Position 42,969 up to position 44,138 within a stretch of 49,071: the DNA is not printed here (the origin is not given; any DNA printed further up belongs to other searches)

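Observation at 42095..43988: TnsA-like PD-(D/E)XK endonuclease plus a basic DNA-binding-looking protein inside the prohead gene cluster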

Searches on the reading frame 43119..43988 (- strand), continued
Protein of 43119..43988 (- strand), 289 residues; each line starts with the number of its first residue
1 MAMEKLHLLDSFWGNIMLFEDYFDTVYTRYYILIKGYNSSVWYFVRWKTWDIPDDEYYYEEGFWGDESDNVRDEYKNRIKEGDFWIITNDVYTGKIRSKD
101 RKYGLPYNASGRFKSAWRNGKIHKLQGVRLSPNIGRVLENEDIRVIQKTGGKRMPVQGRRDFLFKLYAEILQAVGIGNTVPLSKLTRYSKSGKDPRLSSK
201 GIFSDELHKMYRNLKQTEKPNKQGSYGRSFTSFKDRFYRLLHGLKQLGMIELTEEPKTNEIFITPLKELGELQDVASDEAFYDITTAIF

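Call 38: find_encoding_contigs(protein=P0006, flank=8000, max_places=4)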
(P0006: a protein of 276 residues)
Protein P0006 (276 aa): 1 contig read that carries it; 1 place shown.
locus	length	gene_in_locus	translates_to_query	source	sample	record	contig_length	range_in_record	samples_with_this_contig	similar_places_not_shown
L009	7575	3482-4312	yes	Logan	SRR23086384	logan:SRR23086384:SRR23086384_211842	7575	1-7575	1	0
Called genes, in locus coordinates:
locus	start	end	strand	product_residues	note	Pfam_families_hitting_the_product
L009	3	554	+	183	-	?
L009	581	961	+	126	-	-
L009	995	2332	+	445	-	PF26809:Phage_T4_gp13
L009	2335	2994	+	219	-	-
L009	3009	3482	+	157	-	-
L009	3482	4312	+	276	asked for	-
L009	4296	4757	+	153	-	PF08722:Tn7_TnsA-like_N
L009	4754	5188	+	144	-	-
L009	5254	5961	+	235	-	PF03420:Peptidase_S77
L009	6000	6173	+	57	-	-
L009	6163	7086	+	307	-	-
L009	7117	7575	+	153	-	?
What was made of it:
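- Its order relative to the acidic gene is swapped in L009 (call 38). X is 273 aa, basic, and adjacent to or near gp4; in L009 it overlaps the gp4 start (call 38).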

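Call 46: search_protein_families(library=phrogs, proteins=[L009:2335-2994:+, L009:3009-3482:+, L009:4754-5188:+, L007:8807-9241:+, L007:9244-9483:+, L009:581-961:+, L009:4296-4757:+, L007:9461-9904:+], max_evalue=0.1)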
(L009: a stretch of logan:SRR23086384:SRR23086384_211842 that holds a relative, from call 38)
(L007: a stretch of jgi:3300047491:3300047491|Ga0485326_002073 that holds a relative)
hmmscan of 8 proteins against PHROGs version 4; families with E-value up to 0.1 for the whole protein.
L009:2335-2994:+ (219 aa): 0 families

L009:3009-3482:+ (157 aa): 1 family
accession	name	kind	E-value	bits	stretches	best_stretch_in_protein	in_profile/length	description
phrog_1025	-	transcription regulation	0.067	14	1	9-40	21-52/214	RNA polymerase sigma factor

L009:4754-5188:+ (144 aa): 0 families

L007:8807-9241:+ (144 aa): 1 family
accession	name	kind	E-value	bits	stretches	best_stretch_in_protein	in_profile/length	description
phrog_33148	-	unknown function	0.016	15.9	1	39-101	43-109/223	-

L007:9244-9483:+ (79 aa): 2 families
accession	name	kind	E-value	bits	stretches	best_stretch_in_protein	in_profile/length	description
phrog_15422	-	unknown function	0.077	14.3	0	16-56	13-52/63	-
phrog_13256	-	unknown function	0.081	13.8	1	15-66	8-59/62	-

L009:581-961:+ (126 aa): 0 families

L009:4296-4757:+ (153 aa): 4 families
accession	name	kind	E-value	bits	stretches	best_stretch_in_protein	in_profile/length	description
phrog_218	-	connector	5.1e-49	167.1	1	13-153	3-142/148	head closure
phrog_14892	-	connector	8.8e-27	94.9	1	44-153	2-111/117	head closure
phrog_15427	-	DNA, RNA and nucleotide metabolism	1.8e-06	28.8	2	34-114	164-234/270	endonuclease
phrog_945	-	DNA, RNA and nucleotide metabolism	0.0012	19.6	1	31-148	11-120/145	endonuclease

L007:9461-9904:+ (147 aa): 4 families
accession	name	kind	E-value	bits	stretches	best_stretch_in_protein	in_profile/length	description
phrog_218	-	connector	8.6e-51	172.9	1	6-147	2-142/148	head closure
phrog_14892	-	connector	2.6e-26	93.3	1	38-147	2-111/117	head closure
phrog_15427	-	DNA, RNA and nucleotide metabolism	1.7e-07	32.1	1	28-109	164-235/270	endonuclease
phrog_945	-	DNA, RNA and nucleotide metabolism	0.0055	17.5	1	25-146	11-124/145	endonuclease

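Call 51: find_related_loci(query=A2, collection=viral_contigs, flank=10000)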
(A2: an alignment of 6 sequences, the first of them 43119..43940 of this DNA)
Query A2 (273 aa) in viral_contigs; peptide patterns used: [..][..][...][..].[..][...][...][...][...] (x = any residue, [..] = any of these).
118 stretches matched a pattern; 1 encode a relative of the query (tblastn E <= 1e-3); 1 distinct loci.
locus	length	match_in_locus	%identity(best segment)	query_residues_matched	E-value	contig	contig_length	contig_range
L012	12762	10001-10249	38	12-92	2e-11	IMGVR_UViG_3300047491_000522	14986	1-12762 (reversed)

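Call 53: find_related_loci(query=A1, collection=metagenome_contigs, flank=10000)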
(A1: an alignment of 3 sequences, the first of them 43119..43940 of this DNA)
Query A1 (273 aa) in metagenome_contigs; peptide patterns used: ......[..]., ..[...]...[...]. (x = any residue, [..] = any of these).
299 stretches matched a pattern; 2 encode a relative of the query (tblastn E <= 1e-3); 2 distinct loci.
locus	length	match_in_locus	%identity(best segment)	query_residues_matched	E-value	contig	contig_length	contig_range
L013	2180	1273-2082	56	2-273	4e-97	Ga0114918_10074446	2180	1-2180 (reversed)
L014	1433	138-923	57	1-273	1e-98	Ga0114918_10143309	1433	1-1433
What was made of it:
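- Tried and rejected: Extra X-bearing loci: IMG/VR gave only the contig already known, and JGI metagenomes gave two short contigs (calls 51, 53).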

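Call 69: search_solved_structures(query=A2, max_evalue=10)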
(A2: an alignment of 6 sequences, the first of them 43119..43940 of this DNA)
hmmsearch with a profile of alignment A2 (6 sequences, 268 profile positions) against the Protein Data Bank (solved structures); distinct sequences matched with E-value up to 10: 1.
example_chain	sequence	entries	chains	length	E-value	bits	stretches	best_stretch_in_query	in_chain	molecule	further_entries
4has_A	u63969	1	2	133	0.32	13.7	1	46-124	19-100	Sorting nexin-27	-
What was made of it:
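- Tried and rejected: A PDB sequence search with the X profile gave nothing (call 69).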

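Call 85: predict_structure(alignment_id=A2)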
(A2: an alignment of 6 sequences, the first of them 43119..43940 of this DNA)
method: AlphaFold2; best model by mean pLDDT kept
length: 273 residues; sequences in the alignment: 6
mean_pLDDT: 73.1   pTM: 0.47
mean pLDDT of the five models: 73.1, 66.6, 63.3, 62.5, 60.0
residues with pLDDT >= 90: 17; 70-90: 163; 50-70: 64; < 50: 29
segments of 3 or more residues with pLDDT < 50: 1-10, 47-49, 172-183
pLDDT, mean of each block of 10 residues (from residue 1): 33 81 84 82 61 74 84 86 81 85 83 65 68 58 85 88 81 44 65 80 60 63 77 83 84 77 67 57
secondary structure, 60 per line:
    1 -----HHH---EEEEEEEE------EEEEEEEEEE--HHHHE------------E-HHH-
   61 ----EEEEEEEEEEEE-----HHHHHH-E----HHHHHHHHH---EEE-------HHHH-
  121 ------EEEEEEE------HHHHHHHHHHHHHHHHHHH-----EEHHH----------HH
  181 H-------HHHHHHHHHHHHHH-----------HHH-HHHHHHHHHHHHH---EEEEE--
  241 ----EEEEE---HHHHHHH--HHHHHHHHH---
elements in order: E12-19 E26-35 H38-41 E65-76 H82-87 H94-102 E106-108 H116-119 E127-133 H140-158 H189-202 H218-230 E234-238 E245-249 H253-259 H262-270
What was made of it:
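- On Winged-helix domain (C-terminal part of X): The AF2 model has helices 140-158, 189-202 and 218-230 and strands 234-238 and 245-249, with pLDDT about 77-88 in the best parts (call 85).
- Tried and rejected: It was redone with 6 sequences (pLDDT 73, call 85).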

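Call 89: fold_search(model_id=the predicted structure, library=viral)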
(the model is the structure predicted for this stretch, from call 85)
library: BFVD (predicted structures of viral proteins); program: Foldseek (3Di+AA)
matches with E <= 10: 635; with E <= 0.001: 0
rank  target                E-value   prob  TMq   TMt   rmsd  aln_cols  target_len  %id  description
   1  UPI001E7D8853         1.9e-01  0.77  0.20  0.47   6.0       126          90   10  (no name look-up for this kind of identifier)
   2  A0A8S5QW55            2.0e-01  0.10  0.18  0.20  12.5       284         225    8  NTP-PPase-like protein [Siphoviridae sp. ctt0Q14]
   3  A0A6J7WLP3            3.0e-01  0.69  0.17  0.50   6.7       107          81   12  Uncharacterized protein [uncultured Caudovirales phage]
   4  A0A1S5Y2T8            3.0e-01  0.14  0.14  0.12  11.5       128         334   12  Uncharacterized protein [uncultured archaeal virus]
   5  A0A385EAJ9            4.3e-01  0.03  0.11  0.11  23.1       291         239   11  Uncharacterized protein [Caulobacter phage CcrPW]
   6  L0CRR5                4.8e-01  0.07  0.12  0.17  15.2       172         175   10  ORF6 [Kibale red-tailed guenon virus 1]
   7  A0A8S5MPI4            4.8e-01  0.04  0.09  0.10  25.2       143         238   12  DNA-packaging protein small subunit [Podoviridae sp. ctoqT5]
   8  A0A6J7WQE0            5.1e-01  0.44  0.14  0.30   8.3       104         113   13  Uncharacterized protein [uncultured Caudovirales phage]
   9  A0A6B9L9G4            5.1e-01  0.10  0.16  0.19  16.9       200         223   10  VRR-NUC domain-containing protein [Flavobacterium phage vB_FspM_pippi8-1]
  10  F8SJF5                5.4e-01  0.30  0.14  0.35   5.5        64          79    9  Uncharacterized protein 319 [Pseudomonas phage PhiPA3]
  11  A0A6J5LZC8            6.1e-01  0.54  0.15  0.14   3.3        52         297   21  Helix-turn-helix domain containing protein [uncultured Caudovirales phage]
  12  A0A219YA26            6.5e-01  0.38  0.17  0.45   8.0       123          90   14  (no name in the UniProt tables at hand)
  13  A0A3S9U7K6            6.5e-01  0.09  0.11  0.28  12.0       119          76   17  (no name in the UniProt tables at hand)
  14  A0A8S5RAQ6            6.9e-01  0.47  0.21  0.59   7.4       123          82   10  Winged helix-turn-helix DNA-binding protein [virus sp. ctuZj11]
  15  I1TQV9                6.9e-01  0.03  0.12  0.10  21.6       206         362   16  (no name in the UniProt tables at hand)
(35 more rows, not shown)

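Call 98: search_protein_families(library=ncbifam, proteins=[window:43119-43940:-, L001:4978-5649:+], max_evalue=0.01)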
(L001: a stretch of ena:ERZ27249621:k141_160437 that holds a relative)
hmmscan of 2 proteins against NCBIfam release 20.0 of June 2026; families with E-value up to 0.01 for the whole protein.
window:43119-43940:- (273 aa): 0 families

L001:4978-5649:+ (223 aa): 0 families

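Call 103: search_protein_families(library=phrogs, proteins=[L013:96-1262:+], max_evalue=0.01)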
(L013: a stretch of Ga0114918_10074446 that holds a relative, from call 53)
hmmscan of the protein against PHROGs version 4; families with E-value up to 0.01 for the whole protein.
L013:96-1262:+ (388 aa): 7 families
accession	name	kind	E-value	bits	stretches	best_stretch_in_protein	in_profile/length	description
phrog_15137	-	DNA, RNA and nucleotide metabolism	2e-13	51.4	1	275-385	118-231/236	endonuclease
phrog_8446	-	DNA, RNA and nucleotide metabolism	4.6e-12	47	1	55-144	22-99/211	HNH endonuclease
phrog_323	-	transcription regulation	1.5e-06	29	1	44-174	96-218/319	transcriptional regulator, D5-like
phrog_7545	-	DNA, RNA and nucleotide metabolism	2.2e-06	28.9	1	105-153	6-54/160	HNH endonuclease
phrog_125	-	DNA, RNA and nucleotide metabolism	2.4e-05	25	0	39-87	158-206/254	DNA invertase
phrog_9019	-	DNA, RNA and nucleotide metabolism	0.00038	21.5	1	303-354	70-119/160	Holliday junction resolvase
phrog_218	-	connector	0.002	19.2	0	281-356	20-99/148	head closure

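Call 106: search_protein_families(library=pfam, proteins=[L013:96-1262:+, L009:2335-2994:+], max_evalue=0.05)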
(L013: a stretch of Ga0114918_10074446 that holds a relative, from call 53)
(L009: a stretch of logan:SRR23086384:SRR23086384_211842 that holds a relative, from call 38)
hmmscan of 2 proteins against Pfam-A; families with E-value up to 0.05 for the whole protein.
L013:96-1262:+ (388 aa): 15 families
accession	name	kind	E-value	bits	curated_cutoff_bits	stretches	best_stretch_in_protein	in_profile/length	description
PF24308.1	DUF7487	-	1.3e-17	64.9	27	1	259-367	111-219/220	Family of unknown function (DUF7487)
PF13518.12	HTH_28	-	7.3e-09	36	25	0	53-80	5-32/52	Helix-turn-helix domain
PF02796.21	HTH_7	-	1.1e-06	29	23.8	1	42-81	3-42/45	Helix-turn-helix domain of resolvase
PF13936.12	HTH_38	-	1.5e-06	28.3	27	0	46-80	6-40/44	Helix-turn-helix domain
PF13384.12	HTH_23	-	1.3e-05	25.3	24.6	0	158-180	7-29/50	Homeodomain-like domain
PF14420.11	Clr5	-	2.5e-05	24.7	22.3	1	102-126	5-29/54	Clr5 domain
PF04545.22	Sigma70_r4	-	2.5e-05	24.1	24.1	0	57-81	17-41/50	Sigma-70, region 4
PF05367.17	Phage_endo_I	-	0.0016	18.5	29.1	0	308-353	33-77/149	Phage endonuclease I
PF01527.26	HTH_Tnp_1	-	0.0034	18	24.1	0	158-181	12-36/75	Transposase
PF03683.19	UPF0175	-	0.0049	17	27.9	1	106-145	22-61/75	Uncharacterised protein family (UPF0175)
PF04297.20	UPF0122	-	0.018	15.7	22.7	0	104-172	20-88/101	Putative helix-turn-helix protein, YlxM / p13 like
PF19610.4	DUF6115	-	0.023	15.5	27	0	148-180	90-122/134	Family of unknown function (DUF6115)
PF04218.19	CENP-B_N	-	0.023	14.8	21.2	0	53-81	15-43/53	CENP-B N-terminal DNA-binding domain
PF13542.12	HTH_Tnp_ISL3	-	0.044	13.7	27.4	0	159-181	18-39/51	Helix-turn-helix domain of transposase family ISL3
PF21598.3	PvuRts1I-like_N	-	0.045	14.4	27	1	312-360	34-81/131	Restriction endonuclease PvuRts1 I-like, N-terminal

L009:2335-2994:+ (219 aa): 1 family
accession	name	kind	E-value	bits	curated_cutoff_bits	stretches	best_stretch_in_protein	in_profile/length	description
PF00645.25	zf-PARP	-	4.7e-05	24.5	39.3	1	111-136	1-26/87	Poly(ADP-ribose) polymerase and DNA-Ligase Zn-finger region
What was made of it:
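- On Freestanding homing endonuclease (for the 147-aa gene): Contrast the multi-HTH + DUF7487 proteins in relatives (call 106).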
